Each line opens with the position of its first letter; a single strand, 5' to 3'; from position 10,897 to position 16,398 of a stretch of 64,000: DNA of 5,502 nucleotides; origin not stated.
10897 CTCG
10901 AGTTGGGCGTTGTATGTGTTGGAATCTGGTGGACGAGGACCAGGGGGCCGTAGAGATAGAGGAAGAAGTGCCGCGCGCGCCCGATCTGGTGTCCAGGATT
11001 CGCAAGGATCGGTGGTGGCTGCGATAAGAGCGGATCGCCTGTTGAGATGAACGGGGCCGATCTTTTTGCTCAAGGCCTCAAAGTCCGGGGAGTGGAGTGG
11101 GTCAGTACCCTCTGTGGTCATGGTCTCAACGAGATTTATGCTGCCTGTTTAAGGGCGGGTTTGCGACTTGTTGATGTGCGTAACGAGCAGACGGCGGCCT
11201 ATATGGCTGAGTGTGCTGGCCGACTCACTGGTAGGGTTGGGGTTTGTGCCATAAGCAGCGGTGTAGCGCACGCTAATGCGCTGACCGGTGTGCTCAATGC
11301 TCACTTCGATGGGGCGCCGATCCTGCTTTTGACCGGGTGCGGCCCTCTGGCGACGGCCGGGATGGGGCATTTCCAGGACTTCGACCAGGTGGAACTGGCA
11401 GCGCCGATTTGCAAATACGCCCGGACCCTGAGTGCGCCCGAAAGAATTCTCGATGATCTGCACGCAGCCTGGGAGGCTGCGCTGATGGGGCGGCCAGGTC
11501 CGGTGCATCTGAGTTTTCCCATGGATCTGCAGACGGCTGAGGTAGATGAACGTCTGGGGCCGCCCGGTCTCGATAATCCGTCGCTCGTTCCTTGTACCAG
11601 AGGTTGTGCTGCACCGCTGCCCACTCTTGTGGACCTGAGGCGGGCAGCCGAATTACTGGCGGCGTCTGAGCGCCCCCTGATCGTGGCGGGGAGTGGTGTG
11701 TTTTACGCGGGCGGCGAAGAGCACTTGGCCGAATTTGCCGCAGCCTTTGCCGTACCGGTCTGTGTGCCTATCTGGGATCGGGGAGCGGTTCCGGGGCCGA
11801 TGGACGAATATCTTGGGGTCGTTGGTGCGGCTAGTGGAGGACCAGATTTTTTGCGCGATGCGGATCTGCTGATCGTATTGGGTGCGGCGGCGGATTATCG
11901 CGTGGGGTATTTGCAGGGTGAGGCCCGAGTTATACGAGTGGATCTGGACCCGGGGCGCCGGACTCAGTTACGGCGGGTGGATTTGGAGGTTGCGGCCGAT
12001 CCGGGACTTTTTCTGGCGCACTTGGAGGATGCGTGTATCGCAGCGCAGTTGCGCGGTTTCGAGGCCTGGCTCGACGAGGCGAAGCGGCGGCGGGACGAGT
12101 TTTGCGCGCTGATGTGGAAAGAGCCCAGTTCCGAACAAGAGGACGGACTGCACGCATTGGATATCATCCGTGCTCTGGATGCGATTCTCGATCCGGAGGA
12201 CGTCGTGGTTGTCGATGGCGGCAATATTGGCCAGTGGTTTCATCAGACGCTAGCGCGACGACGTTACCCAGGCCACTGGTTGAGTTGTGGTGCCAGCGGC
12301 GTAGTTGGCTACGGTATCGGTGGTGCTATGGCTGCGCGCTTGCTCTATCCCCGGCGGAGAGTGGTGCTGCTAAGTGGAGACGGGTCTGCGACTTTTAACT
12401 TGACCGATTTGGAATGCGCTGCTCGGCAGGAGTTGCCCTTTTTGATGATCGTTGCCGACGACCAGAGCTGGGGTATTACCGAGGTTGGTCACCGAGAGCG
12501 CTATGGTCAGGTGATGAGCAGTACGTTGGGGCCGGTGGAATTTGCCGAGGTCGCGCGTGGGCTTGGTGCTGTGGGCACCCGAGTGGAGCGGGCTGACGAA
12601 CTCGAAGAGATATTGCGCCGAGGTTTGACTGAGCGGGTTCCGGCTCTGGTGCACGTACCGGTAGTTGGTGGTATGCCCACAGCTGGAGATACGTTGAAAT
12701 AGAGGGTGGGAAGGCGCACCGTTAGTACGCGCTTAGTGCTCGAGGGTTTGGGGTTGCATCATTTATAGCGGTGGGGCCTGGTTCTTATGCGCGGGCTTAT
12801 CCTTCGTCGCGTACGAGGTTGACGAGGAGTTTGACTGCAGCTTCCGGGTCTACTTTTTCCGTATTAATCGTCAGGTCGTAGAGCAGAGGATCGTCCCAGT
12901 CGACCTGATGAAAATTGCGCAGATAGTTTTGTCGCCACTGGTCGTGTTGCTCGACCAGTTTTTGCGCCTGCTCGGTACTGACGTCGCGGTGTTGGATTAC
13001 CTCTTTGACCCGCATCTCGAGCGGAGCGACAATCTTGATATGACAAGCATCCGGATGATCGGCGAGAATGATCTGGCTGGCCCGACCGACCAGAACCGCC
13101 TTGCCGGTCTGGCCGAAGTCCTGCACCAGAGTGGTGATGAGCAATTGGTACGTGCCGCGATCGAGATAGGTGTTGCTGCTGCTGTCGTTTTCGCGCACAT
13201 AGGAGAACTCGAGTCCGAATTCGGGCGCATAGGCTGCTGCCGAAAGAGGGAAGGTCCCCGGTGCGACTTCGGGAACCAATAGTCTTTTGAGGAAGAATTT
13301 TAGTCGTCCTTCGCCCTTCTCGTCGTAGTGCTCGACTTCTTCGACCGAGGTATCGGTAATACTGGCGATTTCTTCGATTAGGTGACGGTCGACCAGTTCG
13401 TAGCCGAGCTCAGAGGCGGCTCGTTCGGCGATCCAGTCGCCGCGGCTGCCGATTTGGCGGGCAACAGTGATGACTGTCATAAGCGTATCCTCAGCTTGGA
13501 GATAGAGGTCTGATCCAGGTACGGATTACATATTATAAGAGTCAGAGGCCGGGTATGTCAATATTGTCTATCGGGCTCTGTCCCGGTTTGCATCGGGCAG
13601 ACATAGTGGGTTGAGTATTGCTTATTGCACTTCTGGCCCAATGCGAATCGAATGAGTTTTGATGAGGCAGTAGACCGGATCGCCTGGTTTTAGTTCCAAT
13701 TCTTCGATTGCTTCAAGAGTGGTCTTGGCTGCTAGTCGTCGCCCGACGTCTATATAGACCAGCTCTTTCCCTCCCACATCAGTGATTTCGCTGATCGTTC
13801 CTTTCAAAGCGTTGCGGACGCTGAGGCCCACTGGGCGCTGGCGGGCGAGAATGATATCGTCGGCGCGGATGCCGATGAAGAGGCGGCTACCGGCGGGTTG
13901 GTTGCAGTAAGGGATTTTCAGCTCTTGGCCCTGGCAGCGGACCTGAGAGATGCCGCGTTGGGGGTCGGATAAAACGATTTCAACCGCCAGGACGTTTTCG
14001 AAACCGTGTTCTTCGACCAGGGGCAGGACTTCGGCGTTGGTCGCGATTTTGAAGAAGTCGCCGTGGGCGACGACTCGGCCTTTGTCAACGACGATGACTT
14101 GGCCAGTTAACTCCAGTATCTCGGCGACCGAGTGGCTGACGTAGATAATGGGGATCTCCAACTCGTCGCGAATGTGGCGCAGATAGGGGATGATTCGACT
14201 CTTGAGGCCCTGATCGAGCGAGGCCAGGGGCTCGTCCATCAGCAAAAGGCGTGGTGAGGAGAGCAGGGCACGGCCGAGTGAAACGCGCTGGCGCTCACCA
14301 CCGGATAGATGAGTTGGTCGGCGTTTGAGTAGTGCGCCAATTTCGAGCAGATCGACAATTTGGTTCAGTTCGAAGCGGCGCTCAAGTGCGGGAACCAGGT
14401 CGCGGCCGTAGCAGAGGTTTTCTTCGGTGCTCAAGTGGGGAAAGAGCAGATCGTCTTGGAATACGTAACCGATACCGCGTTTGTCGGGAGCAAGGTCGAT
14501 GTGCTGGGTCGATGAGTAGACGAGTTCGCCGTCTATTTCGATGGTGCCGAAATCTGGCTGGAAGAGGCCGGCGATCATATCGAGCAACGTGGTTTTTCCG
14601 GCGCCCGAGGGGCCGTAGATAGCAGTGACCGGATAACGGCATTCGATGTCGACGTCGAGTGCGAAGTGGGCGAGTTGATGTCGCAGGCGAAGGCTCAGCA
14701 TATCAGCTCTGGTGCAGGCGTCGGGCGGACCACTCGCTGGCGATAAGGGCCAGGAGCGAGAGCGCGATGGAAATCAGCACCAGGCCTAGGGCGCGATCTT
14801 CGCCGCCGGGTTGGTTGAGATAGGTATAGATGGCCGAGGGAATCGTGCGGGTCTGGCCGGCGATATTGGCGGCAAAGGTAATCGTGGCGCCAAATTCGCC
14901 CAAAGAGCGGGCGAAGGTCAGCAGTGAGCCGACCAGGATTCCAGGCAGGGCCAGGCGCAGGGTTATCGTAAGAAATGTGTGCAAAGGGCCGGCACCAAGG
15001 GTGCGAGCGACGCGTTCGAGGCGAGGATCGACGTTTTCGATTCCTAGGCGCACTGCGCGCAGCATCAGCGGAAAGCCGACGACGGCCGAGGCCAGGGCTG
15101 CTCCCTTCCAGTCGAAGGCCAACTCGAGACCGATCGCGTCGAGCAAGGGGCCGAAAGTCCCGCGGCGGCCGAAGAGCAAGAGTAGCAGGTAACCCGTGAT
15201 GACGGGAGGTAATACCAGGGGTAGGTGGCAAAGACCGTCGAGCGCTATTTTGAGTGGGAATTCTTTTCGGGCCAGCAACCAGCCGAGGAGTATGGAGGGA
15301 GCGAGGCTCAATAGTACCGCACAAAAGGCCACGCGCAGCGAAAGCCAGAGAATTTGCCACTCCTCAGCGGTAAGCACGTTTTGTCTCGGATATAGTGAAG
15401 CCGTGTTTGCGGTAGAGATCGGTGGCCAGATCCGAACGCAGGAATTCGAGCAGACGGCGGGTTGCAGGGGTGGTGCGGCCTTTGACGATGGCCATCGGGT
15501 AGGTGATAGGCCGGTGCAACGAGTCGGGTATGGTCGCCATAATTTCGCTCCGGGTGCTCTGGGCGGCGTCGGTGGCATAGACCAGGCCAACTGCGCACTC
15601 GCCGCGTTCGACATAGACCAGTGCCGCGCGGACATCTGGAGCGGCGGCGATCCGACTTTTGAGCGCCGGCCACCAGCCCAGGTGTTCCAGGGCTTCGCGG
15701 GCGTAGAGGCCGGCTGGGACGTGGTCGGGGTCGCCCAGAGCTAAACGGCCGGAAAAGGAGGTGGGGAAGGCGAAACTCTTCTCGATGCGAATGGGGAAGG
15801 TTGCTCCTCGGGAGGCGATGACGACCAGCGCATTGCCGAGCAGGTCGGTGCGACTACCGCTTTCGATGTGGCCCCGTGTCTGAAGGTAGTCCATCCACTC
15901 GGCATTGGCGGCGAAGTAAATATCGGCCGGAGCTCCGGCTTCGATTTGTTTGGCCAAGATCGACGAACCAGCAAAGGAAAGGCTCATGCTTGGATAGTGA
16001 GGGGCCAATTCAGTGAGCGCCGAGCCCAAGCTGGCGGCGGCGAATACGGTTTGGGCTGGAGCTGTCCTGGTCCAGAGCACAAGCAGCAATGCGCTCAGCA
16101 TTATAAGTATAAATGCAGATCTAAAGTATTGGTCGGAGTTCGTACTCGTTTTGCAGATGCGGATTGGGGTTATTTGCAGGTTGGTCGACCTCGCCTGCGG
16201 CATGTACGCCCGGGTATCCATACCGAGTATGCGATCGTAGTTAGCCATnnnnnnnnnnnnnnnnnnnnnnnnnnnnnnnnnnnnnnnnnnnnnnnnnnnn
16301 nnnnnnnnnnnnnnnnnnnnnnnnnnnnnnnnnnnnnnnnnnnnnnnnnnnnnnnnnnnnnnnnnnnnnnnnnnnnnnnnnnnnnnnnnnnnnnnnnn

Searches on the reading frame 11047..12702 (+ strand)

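Call 37: search_protein_families(library=pfam, proteins=[window:11047-12702:+], max_evalue=0.001)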
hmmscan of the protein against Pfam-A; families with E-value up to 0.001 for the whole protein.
window:11047-12702:+ (551 aa): 3 families
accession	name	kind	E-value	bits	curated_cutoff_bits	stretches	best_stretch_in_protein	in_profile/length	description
PF02775.26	TPP_enzyme_C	-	7e-32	110.8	21.9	1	390-537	1-151/151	Thiamine pyrophosphate enzyme, C-terminal TPP binding domain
PF02776.23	TPP_enzyme_N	-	2e-28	99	26.8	1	1-117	1-119/119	Thiamine pyrophosphate enzyme, N-terminal TPP binding domain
PF00205.28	TPP_enzyme_M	-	1e-22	80.7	30.4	1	198-326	2-137/137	Thiamine pyrophosphate enzyme, central domain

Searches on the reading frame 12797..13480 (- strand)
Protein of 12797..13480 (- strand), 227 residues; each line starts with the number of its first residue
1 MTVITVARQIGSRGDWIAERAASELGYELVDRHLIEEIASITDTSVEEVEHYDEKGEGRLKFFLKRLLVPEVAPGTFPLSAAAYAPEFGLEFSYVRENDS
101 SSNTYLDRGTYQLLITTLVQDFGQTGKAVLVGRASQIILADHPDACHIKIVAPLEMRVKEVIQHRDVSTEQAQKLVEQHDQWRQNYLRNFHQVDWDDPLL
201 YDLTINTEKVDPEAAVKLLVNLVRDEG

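Call 76: search_protein_families(library=pfam, proteins=[window:12797-13480:-], max_evalue=0.0001)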
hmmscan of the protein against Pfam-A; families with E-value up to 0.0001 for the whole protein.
window:12797-13480:- (227 aa): 1 family
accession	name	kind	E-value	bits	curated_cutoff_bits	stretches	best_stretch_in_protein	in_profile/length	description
PF13189.12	Cytidylate_kin2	-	6.6e-41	140.8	28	1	3-209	1-176/176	Cytidylate kinase-like family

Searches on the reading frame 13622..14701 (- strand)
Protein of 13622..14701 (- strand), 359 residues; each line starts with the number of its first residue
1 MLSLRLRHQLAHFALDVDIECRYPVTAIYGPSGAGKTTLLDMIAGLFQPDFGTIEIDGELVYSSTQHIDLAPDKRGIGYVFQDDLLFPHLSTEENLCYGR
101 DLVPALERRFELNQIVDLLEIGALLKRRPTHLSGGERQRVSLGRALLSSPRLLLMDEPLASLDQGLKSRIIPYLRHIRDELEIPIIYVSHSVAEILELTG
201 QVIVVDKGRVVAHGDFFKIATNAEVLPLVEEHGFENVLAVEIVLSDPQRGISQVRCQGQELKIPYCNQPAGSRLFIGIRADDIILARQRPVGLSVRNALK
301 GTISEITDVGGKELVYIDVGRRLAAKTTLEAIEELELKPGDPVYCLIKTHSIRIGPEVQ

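Call 76: search_protein_families(library=pfam, proteins=[window:13622-14701:-], max_evalue=0.0001)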
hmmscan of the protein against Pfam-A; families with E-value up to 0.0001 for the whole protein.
window:13622-14701:- (359 aa): 5 families
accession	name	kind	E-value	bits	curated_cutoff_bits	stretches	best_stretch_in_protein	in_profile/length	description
PF00005.33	ABC_tran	-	7.2e-31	108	25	1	25-160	13-137/137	ABC transporter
PF03459.23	TOBE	-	5.9e-10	39.7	22.3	1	294-352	2-62/64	TOBE domain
PF13304.12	AAA_21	-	1.3e-08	35.7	27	0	25-52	1-26/304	AAA domain, putative AbiEii toxin, Type IV TA system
PF13476.12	AAA_23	-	8.6e-06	27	27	1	15-44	11-40/201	AAA domain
PF13555.12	AAA_29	-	7.5e-05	22.8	27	0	18-49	18-48/61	P-loop containing region of AAA domain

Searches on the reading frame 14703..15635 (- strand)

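Call 37: search_protein_families(library=pfam, proteins=[window:14703-15635:-], max_evalue=0.001)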
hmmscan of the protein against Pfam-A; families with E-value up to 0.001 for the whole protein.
window:14703-15635:- (310 aa): 1 family
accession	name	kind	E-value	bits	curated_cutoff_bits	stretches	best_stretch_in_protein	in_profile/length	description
PF00528.27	BPD_transp_1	-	6.1e-19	68.9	26.4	1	115-307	2-182/184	Binding-protein-dependent transport system inner membrane component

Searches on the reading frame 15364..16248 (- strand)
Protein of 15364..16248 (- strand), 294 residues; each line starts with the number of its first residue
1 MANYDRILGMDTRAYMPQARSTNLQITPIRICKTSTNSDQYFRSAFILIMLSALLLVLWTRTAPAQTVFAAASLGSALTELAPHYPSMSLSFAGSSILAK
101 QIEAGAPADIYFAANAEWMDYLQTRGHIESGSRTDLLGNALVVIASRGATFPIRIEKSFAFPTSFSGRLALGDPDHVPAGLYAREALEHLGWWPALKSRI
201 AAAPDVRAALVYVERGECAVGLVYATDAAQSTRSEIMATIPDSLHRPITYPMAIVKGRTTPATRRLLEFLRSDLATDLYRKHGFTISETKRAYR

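Call 76: search_protein_families(library=pfam, proteins=[window:15364-16248:-], max_evalue=0.0001)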
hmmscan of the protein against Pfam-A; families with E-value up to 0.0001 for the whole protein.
window:15364-16248:- (294 aa): 2 families
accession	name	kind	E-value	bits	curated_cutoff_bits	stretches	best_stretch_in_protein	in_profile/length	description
PF13531.11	SBP_bac_11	-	8.9e-47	160.2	25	1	67-285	2-227/227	Bacterial extracellular solute-binding protein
PF01547.30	SBP_bac_1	-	1.7e-08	35.3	26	1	93-272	31-302/307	Bacterial extracellular solute-binding protein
